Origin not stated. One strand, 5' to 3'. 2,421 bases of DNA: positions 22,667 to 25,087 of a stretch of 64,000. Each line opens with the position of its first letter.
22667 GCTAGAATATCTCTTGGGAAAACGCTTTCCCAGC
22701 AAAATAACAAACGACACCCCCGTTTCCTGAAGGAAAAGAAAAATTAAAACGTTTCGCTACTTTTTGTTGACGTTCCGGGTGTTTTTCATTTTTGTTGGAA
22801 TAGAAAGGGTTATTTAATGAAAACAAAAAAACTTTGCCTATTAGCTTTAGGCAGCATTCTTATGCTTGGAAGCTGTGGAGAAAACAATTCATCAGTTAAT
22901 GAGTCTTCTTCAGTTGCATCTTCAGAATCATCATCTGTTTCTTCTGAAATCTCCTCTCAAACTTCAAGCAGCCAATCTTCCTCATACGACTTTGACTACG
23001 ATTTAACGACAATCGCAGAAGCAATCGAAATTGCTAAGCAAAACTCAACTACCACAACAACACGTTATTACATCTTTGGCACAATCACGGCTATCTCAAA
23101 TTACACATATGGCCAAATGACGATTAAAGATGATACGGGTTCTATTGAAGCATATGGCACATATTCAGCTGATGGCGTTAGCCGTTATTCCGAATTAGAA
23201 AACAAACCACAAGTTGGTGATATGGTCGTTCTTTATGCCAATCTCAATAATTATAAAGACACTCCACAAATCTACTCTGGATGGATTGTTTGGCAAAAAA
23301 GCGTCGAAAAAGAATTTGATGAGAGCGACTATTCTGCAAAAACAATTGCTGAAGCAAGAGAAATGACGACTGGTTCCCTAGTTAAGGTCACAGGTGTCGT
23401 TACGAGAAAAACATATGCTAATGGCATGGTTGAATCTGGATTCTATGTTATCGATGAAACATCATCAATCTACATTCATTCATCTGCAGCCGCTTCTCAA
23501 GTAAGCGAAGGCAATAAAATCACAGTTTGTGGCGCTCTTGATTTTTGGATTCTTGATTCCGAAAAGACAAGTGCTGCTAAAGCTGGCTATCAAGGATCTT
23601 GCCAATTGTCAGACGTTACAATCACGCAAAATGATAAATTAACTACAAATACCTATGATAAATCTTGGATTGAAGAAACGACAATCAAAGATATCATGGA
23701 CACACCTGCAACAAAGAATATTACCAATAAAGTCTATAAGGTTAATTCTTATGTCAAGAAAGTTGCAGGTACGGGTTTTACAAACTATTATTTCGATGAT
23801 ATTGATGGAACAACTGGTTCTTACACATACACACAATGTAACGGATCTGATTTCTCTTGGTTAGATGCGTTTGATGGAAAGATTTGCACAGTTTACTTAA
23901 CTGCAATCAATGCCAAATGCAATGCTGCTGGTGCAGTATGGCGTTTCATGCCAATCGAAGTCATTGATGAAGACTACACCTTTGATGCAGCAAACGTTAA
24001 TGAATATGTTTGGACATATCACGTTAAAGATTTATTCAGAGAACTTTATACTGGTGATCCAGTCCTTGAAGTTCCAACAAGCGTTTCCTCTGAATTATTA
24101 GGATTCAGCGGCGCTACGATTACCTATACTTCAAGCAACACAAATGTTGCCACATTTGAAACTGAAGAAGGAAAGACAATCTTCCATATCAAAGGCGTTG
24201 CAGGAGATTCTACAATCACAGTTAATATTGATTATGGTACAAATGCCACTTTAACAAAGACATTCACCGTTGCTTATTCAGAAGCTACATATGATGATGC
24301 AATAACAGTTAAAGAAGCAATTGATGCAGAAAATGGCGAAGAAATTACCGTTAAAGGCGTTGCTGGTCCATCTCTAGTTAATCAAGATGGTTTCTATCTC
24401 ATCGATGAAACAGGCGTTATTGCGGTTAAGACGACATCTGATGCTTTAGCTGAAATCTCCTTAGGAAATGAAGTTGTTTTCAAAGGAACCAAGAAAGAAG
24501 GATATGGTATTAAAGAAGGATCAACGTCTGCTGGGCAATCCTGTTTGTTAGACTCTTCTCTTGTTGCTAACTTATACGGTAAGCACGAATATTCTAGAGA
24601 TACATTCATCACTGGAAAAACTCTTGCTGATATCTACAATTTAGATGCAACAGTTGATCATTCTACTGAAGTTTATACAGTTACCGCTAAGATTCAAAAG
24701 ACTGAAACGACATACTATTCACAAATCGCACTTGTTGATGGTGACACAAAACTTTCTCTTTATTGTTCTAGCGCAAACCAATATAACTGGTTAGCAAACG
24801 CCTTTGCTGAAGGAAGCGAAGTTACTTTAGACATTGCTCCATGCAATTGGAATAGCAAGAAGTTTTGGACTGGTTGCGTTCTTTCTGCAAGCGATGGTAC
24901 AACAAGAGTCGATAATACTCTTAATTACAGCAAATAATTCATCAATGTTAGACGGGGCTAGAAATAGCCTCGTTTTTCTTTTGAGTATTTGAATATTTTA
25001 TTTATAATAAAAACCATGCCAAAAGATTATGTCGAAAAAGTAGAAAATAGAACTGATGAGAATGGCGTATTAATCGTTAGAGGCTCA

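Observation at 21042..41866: A 21-kb surface island that looks built to capture, cut and import extracellular DNA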

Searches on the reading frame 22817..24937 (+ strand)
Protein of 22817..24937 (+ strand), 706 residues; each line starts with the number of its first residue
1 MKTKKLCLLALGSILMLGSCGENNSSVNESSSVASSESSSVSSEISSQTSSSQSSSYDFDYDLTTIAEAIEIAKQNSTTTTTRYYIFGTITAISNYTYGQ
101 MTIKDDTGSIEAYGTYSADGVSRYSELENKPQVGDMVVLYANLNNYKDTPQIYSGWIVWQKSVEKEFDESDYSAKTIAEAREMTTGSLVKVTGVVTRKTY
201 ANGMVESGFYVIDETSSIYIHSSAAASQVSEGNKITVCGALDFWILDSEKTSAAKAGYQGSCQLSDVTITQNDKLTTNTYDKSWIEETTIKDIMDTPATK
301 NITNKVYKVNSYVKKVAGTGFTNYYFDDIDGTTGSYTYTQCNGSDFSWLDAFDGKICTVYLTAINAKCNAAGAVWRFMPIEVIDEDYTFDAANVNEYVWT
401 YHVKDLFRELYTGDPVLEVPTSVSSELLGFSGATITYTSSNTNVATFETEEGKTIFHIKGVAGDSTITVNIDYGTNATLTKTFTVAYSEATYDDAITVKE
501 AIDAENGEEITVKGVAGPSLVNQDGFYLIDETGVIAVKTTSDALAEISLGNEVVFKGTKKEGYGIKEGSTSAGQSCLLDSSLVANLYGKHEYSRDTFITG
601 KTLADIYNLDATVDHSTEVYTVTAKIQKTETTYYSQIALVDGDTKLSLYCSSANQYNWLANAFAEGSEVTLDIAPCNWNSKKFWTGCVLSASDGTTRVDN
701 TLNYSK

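Call 5: search_protein_families(library=pfam, proteins=[window:22817-24937:+], max_evalue=0.01)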
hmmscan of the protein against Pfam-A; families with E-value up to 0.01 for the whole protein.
window:22817-24937:+ (706 aa): 2 families
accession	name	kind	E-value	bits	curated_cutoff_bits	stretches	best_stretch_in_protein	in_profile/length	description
PF01336.31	tRNA_anti-codon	-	1.2e-05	25.6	27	0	86-153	3-68/75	OB-fold nucleic acid binding domain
PF04076.19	BOF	-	0.0024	18.3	25.8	0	486-541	14-67/103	Bacterial OB fold (BOF) protein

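Call 10: search_protein_families(library=ncbifam, proteins=[window:22817-24937:+], max_evalue=0.01)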
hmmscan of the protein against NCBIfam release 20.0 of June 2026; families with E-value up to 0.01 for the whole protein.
window:22817-24937:+ (706 aa): 1 family
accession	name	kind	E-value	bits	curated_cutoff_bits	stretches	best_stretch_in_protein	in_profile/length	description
NF033674.1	stress_OB_fold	domain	0.00093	19.4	35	0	486-545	21-78/111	NirD/YgiW/YdeI family stress tolerance protein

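Call 25: search_solved_structures(query=window:22817-24937:+, max_evalue=1)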
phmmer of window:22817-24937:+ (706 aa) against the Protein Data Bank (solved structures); distinct sequences matched with E-value up to 1: 0.
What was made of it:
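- Tried and rejected: A PDB sequence search with OBlp1 gave no hit (call 25).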

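Call 28: find_homologous_proteins(query=window:22817-24937:+)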
Query window:22817-24937:+ (706 aa): 2363 proteins with E <= 0.001 among 8000 candidates; the best 120 are listed.
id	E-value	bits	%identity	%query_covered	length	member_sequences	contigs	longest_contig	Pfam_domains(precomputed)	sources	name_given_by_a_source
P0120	0.0e+0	1477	95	100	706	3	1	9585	PF01336.32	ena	-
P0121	0.0e+0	1232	78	100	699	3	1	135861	-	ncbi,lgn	-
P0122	0.0e+0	1173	78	93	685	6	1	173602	PF01336.32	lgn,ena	-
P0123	0.0e+0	1164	75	100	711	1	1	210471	-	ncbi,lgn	-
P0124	0.0e+0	1125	72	100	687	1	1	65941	-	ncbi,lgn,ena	-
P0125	0.0e+0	1124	71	100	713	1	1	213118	-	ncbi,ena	-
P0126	0.0e+0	1123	71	100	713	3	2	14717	-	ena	-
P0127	0.0e+0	1112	71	100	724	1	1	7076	-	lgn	-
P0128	0.0e+0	1111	72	98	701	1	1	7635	PF01336.32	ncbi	-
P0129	0.0e+0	1107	71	100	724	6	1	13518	-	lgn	-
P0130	0.0e+0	1092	71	98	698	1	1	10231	-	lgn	-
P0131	0.0e+0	1013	67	100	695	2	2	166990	-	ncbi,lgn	-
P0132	0.0e+0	1012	66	100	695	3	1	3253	PF04076.20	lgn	-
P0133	1.4e-249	848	58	100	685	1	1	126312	-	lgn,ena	-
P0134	8.2e-248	842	57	100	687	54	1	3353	-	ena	-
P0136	1.9e-235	801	54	92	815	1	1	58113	PF01336.32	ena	-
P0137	4.2e-225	767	48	91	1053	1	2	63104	PF09479.17,PF01336.32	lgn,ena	-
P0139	1.8e-218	745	49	91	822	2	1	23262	PF01336.32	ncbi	-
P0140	2.2e-215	735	49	91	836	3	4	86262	PF27998.1,PF01336.32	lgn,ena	-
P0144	8.6e-212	723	48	91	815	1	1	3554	PF01336.32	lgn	-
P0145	1.8e-210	719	48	92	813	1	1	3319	PF01336.32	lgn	-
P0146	2.8e-210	718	50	91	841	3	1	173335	PF01336.32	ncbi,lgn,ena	-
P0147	8.6e-210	717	48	92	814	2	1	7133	PF01336.32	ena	-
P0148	1.1e-209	716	52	91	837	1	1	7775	PF01336.32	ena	-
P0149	3.2e-209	715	47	92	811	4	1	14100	PF01336.32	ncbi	-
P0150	5.6e-209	714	48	92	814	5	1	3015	PF01336.32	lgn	-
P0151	5.6e-209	714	47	93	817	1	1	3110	PF01336.32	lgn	-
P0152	2.7e-208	712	50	91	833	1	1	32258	PF27998.1,PF01336.32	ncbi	-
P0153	3.8e-208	711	48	92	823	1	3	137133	PF01336.32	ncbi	-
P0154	2.0e-205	702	49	91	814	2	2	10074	PF01336.32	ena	-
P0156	3.5e-205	702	47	91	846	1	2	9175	PF09479.17,PF01336.32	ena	-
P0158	6.2e-205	701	46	91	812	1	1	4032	PF01336.32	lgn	-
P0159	1.2e-204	700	48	89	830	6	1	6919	PF01336.32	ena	-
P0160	1.7e-204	699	49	90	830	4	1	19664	PF27998.1,PF01336.32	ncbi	-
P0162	2.1e-204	699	47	92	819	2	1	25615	PF01336.32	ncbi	ncbi:MAG: hypothetical protein ACI3XI_08415 [Eubacteriales bacterium]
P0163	4.5e-204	698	50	91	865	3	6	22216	PF01336.32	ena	-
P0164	4.5e-204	698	47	92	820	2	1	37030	PF01336.32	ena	-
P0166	6.1e-204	697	48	92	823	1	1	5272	PF01336.32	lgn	-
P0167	1.1e-203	697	50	91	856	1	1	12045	PF01336.32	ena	-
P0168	1.4e-203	696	50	91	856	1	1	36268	PF01336.32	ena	-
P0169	2.2e-203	696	47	92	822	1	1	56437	PF01336.32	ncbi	-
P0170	2.7e-203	695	46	91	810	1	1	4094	PF01336.32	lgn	-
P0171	3.0e-203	695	49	91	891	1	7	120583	PF01336.32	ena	-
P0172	3.5e-203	695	49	91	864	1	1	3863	PF01336.32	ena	-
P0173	3.7e-203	695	50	91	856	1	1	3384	PF01336.32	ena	-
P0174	6.2e-203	694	49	91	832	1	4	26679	PF01336.32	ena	-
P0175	9.7e-203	693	50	91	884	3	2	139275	PF01336.32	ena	-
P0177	1.2e-202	693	49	91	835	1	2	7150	PF01336.32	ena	-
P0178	1.5e-202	693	52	91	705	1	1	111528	PF01336.32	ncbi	-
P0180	5.2e-202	691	51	88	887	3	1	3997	PF01336.32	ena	-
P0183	9.6e-202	690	50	91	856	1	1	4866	PF01336.32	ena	-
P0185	1.2e-201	690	50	91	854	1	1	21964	PF01336.32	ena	-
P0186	1.4e-201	690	49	91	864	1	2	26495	PF01336.32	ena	-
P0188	4.1e-201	688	50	91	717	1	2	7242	PF01336.32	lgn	-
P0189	1.1e-200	687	50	91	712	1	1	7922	PF16100.12,PF01336.32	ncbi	-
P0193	1.5e-200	686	49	91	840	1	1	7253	PF01336.32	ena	-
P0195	2.9e-200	685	45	93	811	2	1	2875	PF01336.32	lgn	-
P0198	3.6e-200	685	49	100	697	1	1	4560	PF01336.32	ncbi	-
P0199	3.7e-200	685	49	91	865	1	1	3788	PF01336.32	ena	-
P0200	5.8e-200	684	48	91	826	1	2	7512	PF01336.32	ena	-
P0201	5.9e-200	684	48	99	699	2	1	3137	PF01336.32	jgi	jgi:uncharacterized protein YdeI (BOF family)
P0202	7.3e-200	684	46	94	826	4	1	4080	PF01336.32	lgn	-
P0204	1.4e-199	683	46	91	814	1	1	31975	PF01336.32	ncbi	-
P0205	1.5e-199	683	49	91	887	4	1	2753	PF01336.32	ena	-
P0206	1.5e-199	683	47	94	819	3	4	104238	PF01336.32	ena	-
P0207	1.7e-199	683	51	91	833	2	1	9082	PF01336.32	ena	-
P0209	2.1e-199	682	51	91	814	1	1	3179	PF01336.32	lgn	-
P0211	4.4e-199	681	46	93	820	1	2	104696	PF01336.32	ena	-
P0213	5.2e-199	681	48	92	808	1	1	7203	PF01336.32,PF20578.5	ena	-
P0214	6.1e-199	681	47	91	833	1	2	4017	PF01336.32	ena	-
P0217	7.8e-199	681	48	91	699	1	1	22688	PF01336.32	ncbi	-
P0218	8.9e-199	680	46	92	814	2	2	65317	PF01336.32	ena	-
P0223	1.8e-198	679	48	92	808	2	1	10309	PF01336.32,PF20578.5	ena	-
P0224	1.9e-198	679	48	91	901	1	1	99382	PF01336.32,PF04886.17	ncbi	-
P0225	2.2e-198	679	48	91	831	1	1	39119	PF01336.32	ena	-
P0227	2.7e-198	679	48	92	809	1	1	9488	PF01336.32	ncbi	-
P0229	2.8e-198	679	47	91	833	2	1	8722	PF01336.32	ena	-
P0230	2.9e-198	679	48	91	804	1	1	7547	PF01336.32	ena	-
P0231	4.0e-198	678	48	91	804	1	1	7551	PF01336.32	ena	-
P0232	4.1e-198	678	48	91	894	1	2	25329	PF01336.32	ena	-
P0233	4.5e-198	678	47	91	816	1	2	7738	PF01336.32,PF04886.17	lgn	-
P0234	4.7e-198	678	46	93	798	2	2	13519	PF01336.32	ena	-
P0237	5.7e-198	678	47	92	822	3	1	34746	PF01336.32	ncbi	-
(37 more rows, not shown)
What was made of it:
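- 22817..24937 (+): OBlp1: 706-aa lipoprotein built as OB, tandem-OB unit, Ig-like domain, tandem-OB unit. It is monocistronic and a candidate polymer (DNA) binding surface protein. The family has more than 2363 homologues (call 28).
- OBlp1 is unusually similar (45-53%) to Clostridial proteins (call 28).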

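Call 44: predict_structure(alignment_id=A2)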
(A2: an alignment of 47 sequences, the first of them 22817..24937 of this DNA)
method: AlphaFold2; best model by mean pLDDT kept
length: 706 residues; sequences in the alignment: 47
mean_pLDDT: 88.7   pTM: 0.69
mean pLDDT of the five models: 88.7, 88.6, 87.4, 87.2, 86.8
residues with pLDDT >= 90: 499; 70-90: 145; 50-70: 22; < 50: 40
segments of 3 or more residues with pLDDT < 50: 17-54
pLDDT, mean of each block of 10 residues (from residue 1): 57 51 31 30 33 59 95 95 95 88 96 92 86 92 95 95 80 97 96 97 91 98 92 97 90 88 95 95 96 94 97 91 95 93 93 98 90 90 96 96 91 90 96 97 95 91 96 97 93 90 96 95 93 95 87 96 90 95 86 92 97 96 94 86 95 86 90 95 95 92 76
secondary structure, 60 per line:
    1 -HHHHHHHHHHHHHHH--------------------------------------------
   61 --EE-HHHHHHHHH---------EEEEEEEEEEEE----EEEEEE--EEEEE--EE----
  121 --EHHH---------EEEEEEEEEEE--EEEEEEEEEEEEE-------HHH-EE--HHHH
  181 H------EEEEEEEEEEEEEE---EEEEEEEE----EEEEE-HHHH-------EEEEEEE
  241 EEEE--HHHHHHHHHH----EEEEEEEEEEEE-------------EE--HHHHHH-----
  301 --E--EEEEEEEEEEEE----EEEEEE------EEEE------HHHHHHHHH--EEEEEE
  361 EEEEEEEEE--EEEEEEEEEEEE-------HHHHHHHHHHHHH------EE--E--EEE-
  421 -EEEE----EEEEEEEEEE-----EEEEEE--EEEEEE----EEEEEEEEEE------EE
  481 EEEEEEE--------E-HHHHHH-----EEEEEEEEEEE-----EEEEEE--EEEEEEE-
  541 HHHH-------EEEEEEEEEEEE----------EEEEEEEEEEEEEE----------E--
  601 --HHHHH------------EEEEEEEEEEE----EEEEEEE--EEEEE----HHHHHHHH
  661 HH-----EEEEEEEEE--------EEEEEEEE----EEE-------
elements in order (helices of 4 or more, strands of 3 or more residues): H2-16 H66-74 E84-95 E100-105 E108-112 E136-146 E149-161 H177-181 E188-201 E205-212 E217-221 H223-226 E234-244 H247-256 E261-272 H290-295 E306-317 E322-327 E334-337 H344-352 E355-369 E372-383 H391-403 E417-419 E422-425 E430-439 E445-450 E453-458 E463-472 E479-487 H498-503 E509-519 E525-530 E533-539 H541-544 E552-563 E574-587 H603-607 E620-630 E635-641 E644-648 H653-662 E668-676 E685-692 E697-699
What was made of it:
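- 22817..24937 (+): The AF2 model has pLDDT 88.7 (call 44).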

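Call 47: find_encoding_contigs(protein=P0146, flank=10000, max_places=2)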
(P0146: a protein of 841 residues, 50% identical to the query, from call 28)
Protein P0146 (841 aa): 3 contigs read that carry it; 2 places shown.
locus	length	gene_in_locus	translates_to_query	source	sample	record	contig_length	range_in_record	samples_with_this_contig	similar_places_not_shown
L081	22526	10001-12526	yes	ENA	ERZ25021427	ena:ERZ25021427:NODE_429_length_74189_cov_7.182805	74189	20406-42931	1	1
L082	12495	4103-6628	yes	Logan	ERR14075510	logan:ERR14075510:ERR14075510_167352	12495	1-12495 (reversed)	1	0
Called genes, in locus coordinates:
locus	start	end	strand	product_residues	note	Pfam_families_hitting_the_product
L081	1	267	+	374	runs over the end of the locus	PF14199:DUF4317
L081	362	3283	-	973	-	PF10544:T5orf172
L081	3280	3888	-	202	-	-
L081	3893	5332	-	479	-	PF07669:Eco57I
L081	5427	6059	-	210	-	PF20473:MmeI_Mtase (weak)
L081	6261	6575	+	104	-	PF01381:HTH_3, PF13443:HTH_26 (weak)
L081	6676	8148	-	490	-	PF07690:MFS_1, PF13347:MFS_2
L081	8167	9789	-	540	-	PF00128:Alpha-amylase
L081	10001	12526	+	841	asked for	PF01336:tRNA_anti-codon (faint)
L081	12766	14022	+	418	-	PF09335:VTT_dom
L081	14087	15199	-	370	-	PF03600:CitMHS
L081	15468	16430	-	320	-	PF01408:GFO_IDH_MocA, PF02894:GFO_IDH_MocA_C, PF22725:GFO_IDH_MocA_C3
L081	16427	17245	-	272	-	PF01261:AP_endonuc_2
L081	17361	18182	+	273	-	PF02311:AraC_binding, PF07883:Cupin_2, PF12833:HTH_18, PF00165:HTH_AraC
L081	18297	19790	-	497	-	PF13347:MFS_2, PF07690:MFS_1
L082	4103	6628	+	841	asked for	PF01336:tRNA_anti-codon (faint)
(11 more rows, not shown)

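Call 48: find_encoding_contigs(protein=P0175, flank=10000, max_places=2)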
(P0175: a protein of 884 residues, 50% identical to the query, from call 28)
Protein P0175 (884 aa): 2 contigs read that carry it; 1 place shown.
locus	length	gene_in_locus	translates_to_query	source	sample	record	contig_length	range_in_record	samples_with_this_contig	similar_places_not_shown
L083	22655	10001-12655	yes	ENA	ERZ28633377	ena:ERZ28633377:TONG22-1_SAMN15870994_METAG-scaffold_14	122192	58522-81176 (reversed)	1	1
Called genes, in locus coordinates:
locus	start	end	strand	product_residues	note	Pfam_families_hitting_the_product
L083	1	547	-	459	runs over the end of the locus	-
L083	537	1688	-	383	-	PF07969:Amidohydro_3 (weak), PF01979:Amidohydro_1, PF07969:Amidohydro_3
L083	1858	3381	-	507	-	-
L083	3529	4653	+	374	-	PF14199:DUF4317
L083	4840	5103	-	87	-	PF01381:HTH_3 (weak)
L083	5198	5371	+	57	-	PF04014:MazE_antitoxin (weak)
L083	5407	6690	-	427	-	PF00232:Glyco_hydro_1, PF02449:Glyco_hydro_42 (faint)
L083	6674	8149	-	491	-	PF07690:MFS_1, PF13347:MFS_2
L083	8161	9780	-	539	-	PF00128:Alpha-amylase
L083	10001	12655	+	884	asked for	PF01336:tRNA_anti-codon (faint)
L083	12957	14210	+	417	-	PF09335:VTT_dom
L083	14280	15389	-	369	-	PF03600:CitMHS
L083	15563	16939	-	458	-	PF13472:Lipase_GDSL_2, PF16255:Lipase_GDSL_lke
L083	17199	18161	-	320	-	PF01408:GFO_IDH_MocA, PF02894:GFO_IDH_MocA_C, PF22725:GFO_IDH_MocA_C3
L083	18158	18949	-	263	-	PF01261:AP_endonuc_2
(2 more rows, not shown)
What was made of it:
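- OBlp1 homologues in Clostridia usually stand alone, once next to alpha-amylase and MFS genes (calls 47, 48). An OBlp1 homologue lies beside alpha-amylase, MFS and glycoside hydrolase genes (calls 47, 48).
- Tried and rejected: One or two independent contexts show sugar genes (calls 47, 48).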

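Call 71: fold_search(model_id=the predicted structure, library=pdb)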
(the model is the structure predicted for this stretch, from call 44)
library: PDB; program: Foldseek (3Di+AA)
matches with E <= 10: 1216; with E <= 0.001: 34
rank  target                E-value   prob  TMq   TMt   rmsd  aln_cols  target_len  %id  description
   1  5z7d_B                1.3e-08  1.00  0.11  0.19  22.9       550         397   10  p204HINab-dsDNA complex structure (released 2019-01-30)
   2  5z7d_C                3.9e-08  1.00  0.11  0.19  23.0       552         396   10  p204HINab-dsDNA complex structure (released 2019-01-30)
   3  5z7d_A                6.0e-08  1.00  0.11  0.19  23.1       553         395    9  p204HINab-dsDNA complex structure (released 2019-01-30)
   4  4gop_C                3.8e-06  0.97  0.12  0.17  19.6       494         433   11  Structure and Conformational Change of a Replication Protein A Heterotrimer Bound to ssDNA (released 2012-11-28)
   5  3u58_A                3.8e-05  1.00  0.13  0.32   9.8       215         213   12  Crystal Structure of the Tetrahymena telomerase processivity factor Teb1 AB (released 2011-12-28)
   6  7ypo_A                8.5e-05  0.99  0.17  0.27  12.1       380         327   11  Cryo-EM structure of baculovirus LEF-3 in complex with ssDNA (released 2023-01-25)
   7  5yzp                  8.9e-05  1.00  0.11  0.37  12.7       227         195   12  Crystal structure of p204 HINa domain (released 2018-12-19)
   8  3u58_C                9.4e-05  1.00  0.13  0.32   9.9       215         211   12  Crystal Structure of the Tetrahymena telomerase processivity factor Teb1 AB (released 2011-12-28)
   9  8idx_A                1.3e-04  1.00  0.12  0.39  11.8       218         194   12  Structure of p205 HIN (released 2024-02-14)
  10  8u5y_B                1.4e-04  0.94  0.16  0.17  19.9       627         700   10  human RADX trimer bound to ssDNA (released 2023-10-11)
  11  8u5y_A                1.4e-04  0.93  0.18  0.18  13.1       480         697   10  human RADX trimer bound to ssDNA (released 2023-10-11)
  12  4l5r_C                1.7e-04  1.00  0.11  0.33  11.7       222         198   12  Crystal structure of p202 HIN1 in complex with 20-mer dsDNA (released 2013-07-31)
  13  6oe9                  1.9e-04  1.00  0.11  0.36  12.7       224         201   13  Crystal structure of p204 HIN1 domain (released 2019-07-10)
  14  4lnq_B                1.9e-04  1.00  0.11  0.36  11.8       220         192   15  Crystal structure of Ifi202 HINa domain in complex with 20bp dsDNA (released 2014-01-08)
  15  8i6k_A                2.1e-04  1.00  0.11  0.37  11.8       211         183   11  Structure of hMNDA HIN with dsDNA (released 2023-07-19)
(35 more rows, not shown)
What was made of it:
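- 22817..24937 (+): Foldseek matches HIN-200, RPA and RADX (call 71).
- On Nucleic-acid-binding OB fold (PF01336-like): Foldseek matches tandem-OB HIN-200 and RPA70 at E 1e-8 to 4e-6 (call 71).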

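Call 73: find_encoding_contigs(protein=P0178, flank=8000, max_places=1)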
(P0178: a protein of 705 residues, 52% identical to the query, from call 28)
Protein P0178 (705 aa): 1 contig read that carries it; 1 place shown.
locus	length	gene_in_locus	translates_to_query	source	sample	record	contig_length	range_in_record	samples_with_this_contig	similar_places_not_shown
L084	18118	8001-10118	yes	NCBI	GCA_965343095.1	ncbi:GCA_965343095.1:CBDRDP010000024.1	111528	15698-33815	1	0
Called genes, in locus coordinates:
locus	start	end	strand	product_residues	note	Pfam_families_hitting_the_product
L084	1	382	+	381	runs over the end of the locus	PF02595:Gly_kinase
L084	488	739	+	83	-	-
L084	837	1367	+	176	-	PF12724:Flavodoxin_5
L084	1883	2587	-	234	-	PF04973:NMN_transporter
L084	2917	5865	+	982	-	PF03372:Exo_endo_phos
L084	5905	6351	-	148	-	-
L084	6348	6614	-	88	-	PF05402:PqqD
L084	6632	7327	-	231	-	PF27840:ScmC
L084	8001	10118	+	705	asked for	PF01336:tRNA_anti-codon (faint)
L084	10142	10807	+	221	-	PF00730:HhH-GPD, PF00633:HHH (faint)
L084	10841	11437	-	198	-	PF01081:Aldolase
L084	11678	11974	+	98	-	PF03840:SecG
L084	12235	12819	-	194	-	PF12685:SpoIIIAH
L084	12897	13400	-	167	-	-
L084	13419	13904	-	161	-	-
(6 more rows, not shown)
